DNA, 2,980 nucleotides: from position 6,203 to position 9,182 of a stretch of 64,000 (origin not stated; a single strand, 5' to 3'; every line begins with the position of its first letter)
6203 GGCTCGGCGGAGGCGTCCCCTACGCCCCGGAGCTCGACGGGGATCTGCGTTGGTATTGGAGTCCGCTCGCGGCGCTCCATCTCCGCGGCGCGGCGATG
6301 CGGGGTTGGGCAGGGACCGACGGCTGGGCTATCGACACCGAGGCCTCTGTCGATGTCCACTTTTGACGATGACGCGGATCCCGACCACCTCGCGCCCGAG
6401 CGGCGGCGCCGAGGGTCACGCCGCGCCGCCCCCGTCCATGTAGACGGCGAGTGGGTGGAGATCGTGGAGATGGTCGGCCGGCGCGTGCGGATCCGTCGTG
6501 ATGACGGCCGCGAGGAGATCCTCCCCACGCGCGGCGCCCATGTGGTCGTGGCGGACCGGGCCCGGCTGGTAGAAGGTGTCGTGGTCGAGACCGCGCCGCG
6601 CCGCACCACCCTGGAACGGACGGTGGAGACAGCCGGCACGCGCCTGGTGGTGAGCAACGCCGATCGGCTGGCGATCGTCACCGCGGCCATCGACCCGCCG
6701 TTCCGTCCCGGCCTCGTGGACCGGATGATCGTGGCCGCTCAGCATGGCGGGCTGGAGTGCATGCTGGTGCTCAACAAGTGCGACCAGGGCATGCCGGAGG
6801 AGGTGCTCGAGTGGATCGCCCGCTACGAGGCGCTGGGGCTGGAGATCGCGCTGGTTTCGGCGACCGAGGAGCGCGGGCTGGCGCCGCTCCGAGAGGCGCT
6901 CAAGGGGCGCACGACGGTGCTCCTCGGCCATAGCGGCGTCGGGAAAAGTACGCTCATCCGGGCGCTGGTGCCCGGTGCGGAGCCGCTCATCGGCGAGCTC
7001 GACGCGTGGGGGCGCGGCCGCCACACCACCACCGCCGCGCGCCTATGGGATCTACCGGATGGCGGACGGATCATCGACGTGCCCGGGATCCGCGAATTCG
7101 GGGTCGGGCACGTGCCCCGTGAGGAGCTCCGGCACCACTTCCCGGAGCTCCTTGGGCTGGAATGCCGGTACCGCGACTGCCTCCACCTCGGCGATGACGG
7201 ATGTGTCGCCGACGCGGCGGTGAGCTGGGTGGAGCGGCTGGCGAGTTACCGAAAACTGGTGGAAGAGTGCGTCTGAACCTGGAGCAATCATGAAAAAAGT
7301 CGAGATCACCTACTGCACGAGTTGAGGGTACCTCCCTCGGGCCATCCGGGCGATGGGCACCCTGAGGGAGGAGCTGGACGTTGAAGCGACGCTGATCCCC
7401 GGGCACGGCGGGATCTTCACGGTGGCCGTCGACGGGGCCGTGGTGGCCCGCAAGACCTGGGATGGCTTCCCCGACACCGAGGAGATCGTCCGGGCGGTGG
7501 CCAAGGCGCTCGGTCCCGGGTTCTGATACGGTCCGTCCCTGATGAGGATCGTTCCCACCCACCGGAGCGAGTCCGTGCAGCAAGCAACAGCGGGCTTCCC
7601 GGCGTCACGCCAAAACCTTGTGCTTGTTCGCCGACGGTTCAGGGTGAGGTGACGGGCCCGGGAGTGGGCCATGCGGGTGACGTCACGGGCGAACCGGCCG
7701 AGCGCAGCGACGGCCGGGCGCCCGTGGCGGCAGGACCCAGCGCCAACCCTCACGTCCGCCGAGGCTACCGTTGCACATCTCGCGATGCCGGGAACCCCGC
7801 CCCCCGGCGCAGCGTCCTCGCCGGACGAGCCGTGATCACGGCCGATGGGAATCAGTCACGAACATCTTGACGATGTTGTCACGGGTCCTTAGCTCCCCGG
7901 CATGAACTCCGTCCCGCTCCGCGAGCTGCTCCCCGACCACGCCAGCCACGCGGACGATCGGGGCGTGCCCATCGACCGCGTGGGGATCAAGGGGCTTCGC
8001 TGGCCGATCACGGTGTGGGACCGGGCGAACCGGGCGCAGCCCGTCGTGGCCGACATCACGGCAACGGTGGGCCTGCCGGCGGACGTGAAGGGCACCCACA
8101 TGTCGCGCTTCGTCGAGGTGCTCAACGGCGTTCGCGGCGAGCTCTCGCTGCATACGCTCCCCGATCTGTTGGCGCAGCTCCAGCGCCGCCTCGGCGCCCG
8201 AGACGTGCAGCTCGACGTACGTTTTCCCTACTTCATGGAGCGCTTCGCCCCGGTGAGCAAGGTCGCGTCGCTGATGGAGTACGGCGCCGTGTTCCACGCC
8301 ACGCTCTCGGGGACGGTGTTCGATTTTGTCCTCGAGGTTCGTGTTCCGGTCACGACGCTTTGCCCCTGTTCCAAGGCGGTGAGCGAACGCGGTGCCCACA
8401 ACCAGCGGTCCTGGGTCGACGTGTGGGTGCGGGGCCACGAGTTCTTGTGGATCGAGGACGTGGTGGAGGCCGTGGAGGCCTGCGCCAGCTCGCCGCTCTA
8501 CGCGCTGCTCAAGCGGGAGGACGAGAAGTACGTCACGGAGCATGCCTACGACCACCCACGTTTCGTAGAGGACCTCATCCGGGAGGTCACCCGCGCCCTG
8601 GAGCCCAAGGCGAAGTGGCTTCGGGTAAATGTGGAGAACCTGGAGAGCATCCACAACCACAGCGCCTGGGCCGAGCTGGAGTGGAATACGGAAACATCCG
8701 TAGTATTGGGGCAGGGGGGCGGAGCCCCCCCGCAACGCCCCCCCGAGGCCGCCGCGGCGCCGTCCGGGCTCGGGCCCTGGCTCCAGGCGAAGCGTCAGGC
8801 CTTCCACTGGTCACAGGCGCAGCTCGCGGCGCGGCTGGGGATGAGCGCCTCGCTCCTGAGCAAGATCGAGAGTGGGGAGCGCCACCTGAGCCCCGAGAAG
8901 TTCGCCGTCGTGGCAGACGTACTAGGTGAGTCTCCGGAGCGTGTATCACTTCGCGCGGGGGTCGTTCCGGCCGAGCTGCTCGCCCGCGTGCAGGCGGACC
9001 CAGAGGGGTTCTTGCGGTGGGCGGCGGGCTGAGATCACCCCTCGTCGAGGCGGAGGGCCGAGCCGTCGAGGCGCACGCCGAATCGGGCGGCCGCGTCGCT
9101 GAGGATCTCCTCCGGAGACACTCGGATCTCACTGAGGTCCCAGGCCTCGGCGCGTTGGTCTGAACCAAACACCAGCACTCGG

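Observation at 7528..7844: Repeat family A: long GC-rich, internally palindromic intergenic element present three times in 64 kb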

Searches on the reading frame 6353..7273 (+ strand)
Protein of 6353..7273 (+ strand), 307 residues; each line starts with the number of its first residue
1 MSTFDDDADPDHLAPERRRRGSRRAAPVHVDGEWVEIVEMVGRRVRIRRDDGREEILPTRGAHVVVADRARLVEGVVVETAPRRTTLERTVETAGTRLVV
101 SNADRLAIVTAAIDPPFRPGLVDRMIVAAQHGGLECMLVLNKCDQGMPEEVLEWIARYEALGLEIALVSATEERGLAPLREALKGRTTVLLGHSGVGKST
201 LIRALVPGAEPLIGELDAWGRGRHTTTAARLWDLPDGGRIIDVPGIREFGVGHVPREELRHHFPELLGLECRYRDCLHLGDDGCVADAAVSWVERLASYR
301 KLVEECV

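Call 33: list_cluster_members(proteins=[window:6353-7273:+, window:7902-9029:+, window:58832-60157:+])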
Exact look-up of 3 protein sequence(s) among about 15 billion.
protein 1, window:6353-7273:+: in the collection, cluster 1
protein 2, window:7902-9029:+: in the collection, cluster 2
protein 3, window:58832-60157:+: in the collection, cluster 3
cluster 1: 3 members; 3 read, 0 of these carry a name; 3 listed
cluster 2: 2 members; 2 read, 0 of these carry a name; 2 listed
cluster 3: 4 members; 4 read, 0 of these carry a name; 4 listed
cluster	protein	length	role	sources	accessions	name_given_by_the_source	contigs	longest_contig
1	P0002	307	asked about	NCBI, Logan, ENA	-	-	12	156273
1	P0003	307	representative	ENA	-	-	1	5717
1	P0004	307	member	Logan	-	-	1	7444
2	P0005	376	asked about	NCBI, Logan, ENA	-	-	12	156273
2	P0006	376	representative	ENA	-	-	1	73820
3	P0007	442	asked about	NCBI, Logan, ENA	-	-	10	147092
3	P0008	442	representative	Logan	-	-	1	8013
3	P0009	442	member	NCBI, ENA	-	-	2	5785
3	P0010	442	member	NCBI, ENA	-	-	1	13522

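Call 34: find_encoding_contigs(protein=P0006, flank=3000, max_places=4)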
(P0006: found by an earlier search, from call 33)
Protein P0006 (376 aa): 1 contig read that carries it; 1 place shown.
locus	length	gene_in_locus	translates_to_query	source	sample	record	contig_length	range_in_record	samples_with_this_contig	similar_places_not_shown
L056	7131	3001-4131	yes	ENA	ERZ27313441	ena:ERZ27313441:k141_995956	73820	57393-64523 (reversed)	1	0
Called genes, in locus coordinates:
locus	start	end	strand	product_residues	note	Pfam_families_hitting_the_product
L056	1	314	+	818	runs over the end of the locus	-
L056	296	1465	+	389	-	-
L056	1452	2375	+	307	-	PF03193:RsgA_GTPase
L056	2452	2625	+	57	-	PF10262:Rdx (weak)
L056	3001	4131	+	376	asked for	PF02649:GCHY-1, PF01381:HTH_3, PF13560:HTH_31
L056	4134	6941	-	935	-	PF00069:Pkinase, PF07714:PK_Tyr_Ser-Thr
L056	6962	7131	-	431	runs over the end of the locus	PF02525:Flavodoxin_2 (weak), PF03358:FMN_red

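Call 35: find_encoding_contigs(protein=P0008, flank=3000, max_places=4)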
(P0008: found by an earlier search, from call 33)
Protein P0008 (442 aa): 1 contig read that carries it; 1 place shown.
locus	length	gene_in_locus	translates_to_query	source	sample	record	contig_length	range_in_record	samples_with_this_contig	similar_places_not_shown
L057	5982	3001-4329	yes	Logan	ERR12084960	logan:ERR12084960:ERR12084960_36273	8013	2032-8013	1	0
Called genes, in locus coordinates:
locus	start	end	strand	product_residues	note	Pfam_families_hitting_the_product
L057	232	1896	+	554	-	PF13428:TPR_14 (faint)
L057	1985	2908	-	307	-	PF00135:COesterase, PF20434:BD-FAE, PF07859:Abhydrolase_3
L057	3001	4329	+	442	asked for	PF00067:p450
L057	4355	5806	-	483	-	PF01183:Glyco_hydro_25, PF25275:Golvesin_C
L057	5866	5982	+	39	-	?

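Call 40: find_encoding_contigs(protein=P0010, flank=1500, max_places=3)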
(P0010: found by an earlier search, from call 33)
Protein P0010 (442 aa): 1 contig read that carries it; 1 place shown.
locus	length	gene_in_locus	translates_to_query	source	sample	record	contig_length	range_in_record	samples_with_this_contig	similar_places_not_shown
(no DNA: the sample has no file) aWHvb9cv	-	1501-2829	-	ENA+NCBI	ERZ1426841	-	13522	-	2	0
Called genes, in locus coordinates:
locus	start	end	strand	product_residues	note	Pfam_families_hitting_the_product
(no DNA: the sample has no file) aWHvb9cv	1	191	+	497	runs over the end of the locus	?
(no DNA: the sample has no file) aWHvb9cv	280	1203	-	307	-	PF00135:COesterase, PF20434:BD-FAE, PF07859:Abhydrolase_3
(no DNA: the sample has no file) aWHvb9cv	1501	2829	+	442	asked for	PF00067:p450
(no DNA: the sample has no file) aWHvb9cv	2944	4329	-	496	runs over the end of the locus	PF01183:Glyco_hydro_25, PF25275:Golvesin_C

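Call 41: find_encoding_contigs(protein=P0009, flank=1500, max_places=3)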
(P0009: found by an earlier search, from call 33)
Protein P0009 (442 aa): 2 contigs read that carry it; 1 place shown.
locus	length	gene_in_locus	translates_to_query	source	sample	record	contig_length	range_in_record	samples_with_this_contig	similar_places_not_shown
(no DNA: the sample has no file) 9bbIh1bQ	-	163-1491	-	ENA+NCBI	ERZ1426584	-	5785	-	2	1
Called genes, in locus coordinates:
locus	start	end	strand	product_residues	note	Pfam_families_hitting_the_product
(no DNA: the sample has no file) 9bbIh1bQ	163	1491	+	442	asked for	PF00067:p450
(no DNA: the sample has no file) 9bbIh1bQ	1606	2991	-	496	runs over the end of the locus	PF01183:Glyco_hydro_25, PF25275:Golvesin_C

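Call 54: find_encoding_contigs(protein=P0004, flank=3000, max_places=3)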
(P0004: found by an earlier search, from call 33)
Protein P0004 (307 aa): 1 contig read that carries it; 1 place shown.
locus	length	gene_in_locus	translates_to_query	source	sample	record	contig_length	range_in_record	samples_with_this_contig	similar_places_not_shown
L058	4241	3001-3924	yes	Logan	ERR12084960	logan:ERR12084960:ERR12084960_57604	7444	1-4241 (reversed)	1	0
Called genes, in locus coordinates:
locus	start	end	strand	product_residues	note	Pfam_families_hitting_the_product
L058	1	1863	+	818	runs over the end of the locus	-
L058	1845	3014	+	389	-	-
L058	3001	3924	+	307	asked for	PF03193:RsgA_GTPase, PF00005:ABC_tran (faint)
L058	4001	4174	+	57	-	-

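Call 58: find_homologous_proteins(query=window:6353-7273:+, max_evalue=1e-30)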
Query window:6353-7273:+ (307 aa): 2050 proteins with E <= 1e-30 among 8000 candidates; the best 120 are listed.
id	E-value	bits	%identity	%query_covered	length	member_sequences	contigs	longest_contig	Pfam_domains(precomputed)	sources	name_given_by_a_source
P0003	1.6e-197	673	99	100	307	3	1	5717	PF03193.23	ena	-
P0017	4.1e-150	517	86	87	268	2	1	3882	PF00005.34,PF03193.23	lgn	-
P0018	1.4e-141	489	74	100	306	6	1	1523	PF03193.23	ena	-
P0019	4.8e-136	471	76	89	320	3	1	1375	PF03193.23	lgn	-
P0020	1.2e-134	466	70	100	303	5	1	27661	PF03193.23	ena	-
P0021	1.4e-133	463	80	87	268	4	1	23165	PF03193.23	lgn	-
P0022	3.1e-132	458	70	100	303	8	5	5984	PF03193.23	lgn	-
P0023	4.7e-131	455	69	98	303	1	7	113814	PF03193.23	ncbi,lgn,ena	-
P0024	4.2e-130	451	68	97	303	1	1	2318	PF03193.23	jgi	jgi:ribosome biogenesis GTPase / thiamine phosphate phosphatase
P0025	1.4e-128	447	70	95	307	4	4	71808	PF03193.23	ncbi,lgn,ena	-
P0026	9.7e-128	444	69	100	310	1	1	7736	PF03193.23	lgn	-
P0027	1.3e-126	440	73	89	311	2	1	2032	PF03193.23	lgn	-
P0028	1.6e-123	430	66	98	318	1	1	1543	PF03193.23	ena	-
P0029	6.5e-123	428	69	89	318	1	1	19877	PF03193.23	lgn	-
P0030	1.4e-120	420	64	99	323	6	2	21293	PF01926.30,PF03193.23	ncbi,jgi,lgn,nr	ncbi:MAG: ribosome small subunit-dependent GTPase A [Deltaproteobacteria bacterium]|nr:ribosome smal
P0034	2.3e-115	403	74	82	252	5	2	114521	PF03193.23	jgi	jgi:ribosome biogenesis GTPase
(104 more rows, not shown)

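Call 59: find_encoding_contigs(protein=P0021, flank=10000, max_places=2)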
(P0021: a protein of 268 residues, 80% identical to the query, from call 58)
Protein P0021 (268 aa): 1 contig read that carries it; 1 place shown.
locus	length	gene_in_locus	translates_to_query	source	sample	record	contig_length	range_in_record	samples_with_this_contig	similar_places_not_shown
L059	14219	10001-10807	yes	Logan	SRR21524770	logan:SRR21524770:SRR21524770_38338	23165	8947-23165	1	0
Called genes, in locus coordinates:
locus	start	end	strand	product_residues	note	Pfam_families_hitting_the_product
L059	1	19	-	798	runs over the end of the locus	PF02239:Cytochrom_D1 (faint), PF25174:Beta-prop_THOC3 (faint), PF07433:DUF1513 (faint), PF10282:Lactonase (weak)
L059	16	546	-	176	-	-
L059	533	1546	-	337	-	PF12094:DUF3570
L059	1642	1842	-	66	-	PF14086:DUF4266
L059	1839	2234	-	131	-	-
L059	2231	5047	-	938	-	PF26549:Tricorn_N, PF07676:PD40 (faint), PF26550:Tricorn_2nd (weak), PF18582:HZS_alpha (faint)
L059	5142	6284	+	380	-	PF01594:AI-2E_transport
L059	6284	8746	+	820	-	-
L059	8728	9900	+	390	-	-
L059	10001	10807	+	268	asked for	PF03193:RsgA_GTPase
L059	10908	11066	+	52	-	PF10262:Rdx (weak)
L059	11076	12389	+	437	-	PF00202:Aminotran_3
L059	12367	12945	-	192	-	PF13302:Acetyltransf_3, PF00583:Acetyltransf_1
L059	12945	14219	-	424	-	?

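Call 60: find_encoding_contigs(protein=P0034, flank=10000, max_places=2)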
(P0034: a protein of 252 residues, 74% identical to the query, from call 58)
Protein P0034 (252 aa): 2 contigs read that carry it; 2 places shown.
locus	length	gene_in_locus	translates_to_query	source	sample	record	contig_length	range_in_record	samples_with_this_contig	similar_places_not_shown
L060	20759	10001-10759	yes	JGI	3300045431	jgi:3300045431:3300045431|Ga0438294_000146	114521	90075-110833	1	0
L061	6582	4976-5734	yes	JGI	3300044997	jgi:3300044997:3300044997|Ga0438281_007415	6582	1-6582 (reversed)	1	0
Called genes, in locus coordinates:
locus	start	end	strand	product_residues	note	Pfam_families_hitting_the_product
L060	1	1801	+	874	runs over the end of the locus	PF07690:MFS_1 (weak), PF01564:Spermine_synth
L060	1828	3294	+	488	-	PF00370:FGGY_N, PF02782:FGGY_C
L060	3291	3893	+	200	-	-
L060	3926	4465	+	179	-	PF02698:DUF218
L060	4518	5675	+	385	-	PF00364:Biotin_lipoyl, PF02817:E3_binding, PF00198:2-oxoacid_dh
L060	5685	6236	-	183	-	PF13302:Acetyltransf_3, PF00583:Acetyltransf_1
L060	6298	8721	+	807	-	-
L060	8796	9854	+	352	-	-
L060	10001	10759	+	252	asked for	PF03193:RsgA_GTPase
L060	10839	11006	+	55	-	PF10262:Rdx (weak)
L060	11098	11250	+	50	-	PF04964:Flp_Fap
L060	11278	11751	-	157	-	-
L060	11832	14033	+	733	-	PF01663:Phosphodiest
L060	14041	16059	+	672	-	PF01663:Phosphodiest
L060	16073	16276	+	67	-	-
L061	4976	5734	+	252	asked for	PF03193:RsgA_GTPase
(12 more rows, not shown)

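Call 66: find_encoding_contigs(protein=P0007, flank=10000, max_places=1)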
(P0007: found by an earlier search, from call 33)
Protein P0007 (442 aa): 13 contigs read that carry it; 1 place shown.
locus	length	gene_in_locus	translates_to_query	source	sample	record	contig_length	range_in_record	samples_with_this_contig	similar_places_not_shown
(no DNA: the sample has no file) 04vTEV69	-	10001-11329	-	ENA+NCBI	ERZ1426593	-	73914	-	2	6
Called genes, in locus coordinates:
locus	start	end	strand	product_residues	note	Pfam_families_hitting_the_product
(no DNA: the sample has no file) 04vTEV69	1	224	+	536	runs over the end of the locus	PF00149:Metallophos, PF02872:5_nucleotid_C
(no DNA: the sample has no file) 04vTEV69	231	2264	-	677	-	PF11775:CobT_C (faint)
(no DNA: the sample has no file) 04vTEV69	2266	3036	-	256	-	PF01078:Mg_chelatase (faint), PF12774:AAA_6 (faint), PF07726:AAA_3 (weak), PF07728:AAA_5, PF08406:CbbQ_C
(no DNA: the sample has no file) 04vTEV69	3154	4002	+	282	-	-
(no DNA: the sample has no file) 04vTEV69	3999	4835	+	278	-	-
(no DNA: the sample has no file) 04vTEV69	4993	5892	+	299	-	-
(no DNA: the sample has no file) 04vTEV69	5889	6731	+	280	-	-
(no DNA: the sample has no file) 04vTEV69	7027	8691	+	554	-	-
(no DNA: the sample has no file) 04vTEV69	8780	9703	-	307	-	PF00135:COesterase, PF20434:BD-FAE, PF07859:Abhydrolase_3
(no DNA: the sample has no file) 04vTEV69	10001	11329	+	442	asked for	PF00067:p450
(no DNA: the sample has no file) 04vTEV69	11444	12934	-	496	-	PF01183:Glyco_hydro_25, PF25275:Golvesin_C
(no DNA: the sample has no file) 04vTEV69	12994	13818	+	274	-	PF02569:Pantoate_ligase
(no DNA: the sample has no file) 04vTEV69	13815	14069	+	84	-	-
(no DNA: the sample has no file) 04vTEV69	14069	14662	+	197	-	-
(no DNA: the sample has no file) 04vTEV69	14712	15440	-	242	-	-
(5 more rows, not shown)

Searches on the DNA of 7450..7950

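Call 6: search_rna_families(source=window, start=7450, end=7950, threshold=evalue, max_evalue=10, show_alignments=3)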
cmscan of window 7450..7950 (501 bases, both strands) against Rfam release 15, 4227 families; matches with E-value up to 10: 0.
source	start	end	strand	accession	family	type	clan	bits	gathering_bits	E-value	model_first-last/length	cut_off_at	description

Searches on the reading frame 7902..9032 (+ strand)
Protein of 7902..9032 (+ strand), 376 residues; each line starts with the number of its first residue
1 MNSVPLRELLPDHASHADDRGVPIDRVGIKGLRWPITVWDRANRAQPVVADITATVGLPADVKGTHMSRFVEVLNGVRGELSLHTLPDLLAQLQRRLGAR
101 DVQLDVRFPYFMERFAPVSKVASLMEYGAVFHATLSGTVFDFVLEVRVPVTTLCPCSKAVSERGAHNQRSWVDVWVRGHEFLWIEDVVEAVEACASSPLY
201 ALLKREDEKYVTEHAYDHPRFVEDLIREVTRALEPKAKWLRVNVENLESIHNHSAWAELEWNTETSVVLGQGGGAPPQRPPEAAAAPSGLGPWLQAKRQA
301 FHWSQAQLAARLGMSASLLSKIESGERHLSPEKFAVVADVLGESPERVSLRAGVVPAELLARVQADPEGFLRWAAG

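Call 16: find_encoding_contigs(protein=window:7902-9032:+, flank=10000, max_places=6)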
Protein window:7902-9032:+ (376 aa): 14 contigs read that carry it; 6 places shown.
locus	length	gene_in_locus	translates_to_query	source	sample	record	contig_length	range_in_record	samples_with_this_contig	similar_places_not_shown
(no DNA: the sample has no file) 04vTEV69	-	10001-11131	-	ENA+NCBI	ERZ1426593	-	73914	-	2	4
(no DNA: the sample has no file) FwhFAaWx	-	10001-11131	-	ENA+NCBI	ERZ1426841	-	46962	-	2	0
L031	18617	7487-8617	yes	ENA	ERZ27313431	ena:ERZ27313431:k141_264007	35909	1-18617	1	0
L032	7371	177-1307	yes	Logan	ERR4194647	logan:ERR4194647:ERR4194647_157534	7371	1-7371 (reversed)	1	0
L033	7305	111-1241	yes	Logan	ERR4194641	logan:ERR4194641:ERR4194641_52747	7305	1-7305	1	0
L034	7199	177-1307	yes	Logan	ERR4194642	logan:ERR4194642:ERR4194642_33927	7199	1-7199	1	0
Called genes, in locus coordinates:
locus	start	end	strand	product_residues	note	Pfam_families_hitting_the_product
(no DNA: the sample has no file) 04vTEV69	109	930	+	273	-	PF01370:Epimerase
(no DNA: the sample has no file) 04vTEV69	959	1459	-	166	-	-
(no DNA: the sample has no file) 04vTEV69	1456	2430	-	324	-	PF04389:Peptidase_M28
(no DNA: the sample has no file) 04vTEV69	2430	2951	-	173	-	-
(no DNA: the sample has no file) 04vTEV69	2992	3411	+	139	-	PF17775:YchJ_M-like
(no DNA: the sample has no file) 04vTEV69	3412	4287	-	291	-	PF04055:Radical_SAM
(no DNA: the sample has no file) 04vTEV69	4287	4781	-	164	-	PF12146:Hydrolase_4 (faint)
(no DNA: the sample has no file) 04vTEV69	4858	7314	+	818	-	-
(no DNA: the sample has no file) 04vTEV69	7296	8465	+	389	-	-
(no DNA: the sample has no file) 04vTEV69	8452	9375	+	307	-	PF03193:RsgA_GTPase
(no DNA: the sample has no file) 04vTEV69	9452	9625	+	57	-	PF10262:Rdx (weak)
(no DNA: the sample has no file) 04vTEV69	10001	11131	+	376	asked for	PF02649:GCHY-1, PF01381:HTH_3, PF13560:HTH_31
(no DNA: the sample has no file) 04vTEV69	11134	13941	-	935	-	PF00069:Pkinase, PF07714:PK_Tyr_Ser-Thr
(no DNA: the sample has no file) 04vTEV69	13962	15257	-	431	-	PF02525:Flavodoxin_2 (weak), PF03358:FMN_red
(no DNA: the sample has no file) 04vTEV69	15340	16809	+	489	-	PF03023:MurJ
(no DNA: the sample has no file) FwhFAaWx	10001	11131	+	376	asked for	PF02649:GCHY-1, PF01381:HTH_3, PF13560:HTH_31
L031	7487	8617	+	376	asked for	PF02649:GCHY-1, PF01381:HTH_3, PF13560:HTH_31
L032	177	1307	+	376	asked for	PF02649:GCHY-1, PF01381:HTH_3, PF13560:HTH_31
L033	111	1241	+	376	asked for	PF02649:GCHY-1, PF01381:HTH_3, PF13560:HTH_31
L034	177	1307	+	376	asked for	PF02649:GCHY-1, PF01381:HTH_3, PF13560:HTH_31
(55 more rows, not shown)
